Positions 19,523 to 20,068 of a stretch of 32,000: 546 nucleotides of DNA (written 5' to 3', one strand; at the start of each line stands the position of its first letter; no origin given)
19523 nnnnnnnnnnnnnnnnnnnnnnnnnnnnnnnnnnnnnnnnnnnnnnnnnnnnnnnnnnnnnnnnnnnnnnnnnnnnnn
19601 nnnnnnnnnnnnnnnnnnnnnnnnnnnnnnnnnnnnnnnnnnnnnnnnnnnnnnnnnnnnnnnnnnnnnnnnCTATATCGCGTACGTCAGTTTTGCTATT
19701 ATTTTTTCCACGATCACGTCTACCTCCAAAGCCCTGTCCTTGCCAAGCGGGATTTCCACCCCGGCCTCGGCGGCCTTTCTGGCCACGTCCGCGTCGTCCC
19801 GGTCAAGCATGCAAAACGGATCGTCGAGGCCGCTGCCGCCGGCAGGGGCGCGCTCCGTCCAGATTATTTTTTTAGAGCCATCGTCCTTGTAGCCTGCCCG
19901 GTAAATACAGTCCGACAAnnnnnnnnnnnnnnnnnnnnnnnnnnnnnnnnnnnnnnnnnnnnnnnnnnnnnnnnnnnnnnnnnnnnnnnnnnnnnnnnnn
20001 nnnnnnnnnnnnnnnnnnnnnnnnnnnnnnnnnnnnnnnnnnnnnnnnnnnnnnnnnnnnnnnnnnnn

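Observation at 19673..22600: Operon of two paralogous radical SAM/SPASM enzymes flanking a PqqD-like protein: a RiPP-style maturation system with no assignable product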

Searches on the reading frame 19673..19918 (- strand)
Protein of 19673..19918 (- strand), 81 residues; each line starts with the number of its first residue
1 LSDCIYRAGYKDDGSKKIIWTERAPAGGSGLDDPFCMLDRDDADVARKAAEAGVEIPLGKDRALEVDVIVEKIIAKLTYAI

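Call 3: search_protein_families(library=ncbifam, proteins=[window:19673-19918:-], max_evalue=0.01)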
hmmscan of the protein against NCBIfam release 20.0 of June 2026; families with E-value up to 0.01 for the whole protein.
window:19673-19918:- (81 aa): 0 families

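Call 4: search_protein_families(library=pfam, proteins=[window:19673-19918:-], max_evalue=0.1)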
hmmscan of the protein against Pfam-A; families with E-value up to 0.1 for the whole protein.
window:19673-19918:- (81 aa): 0 families
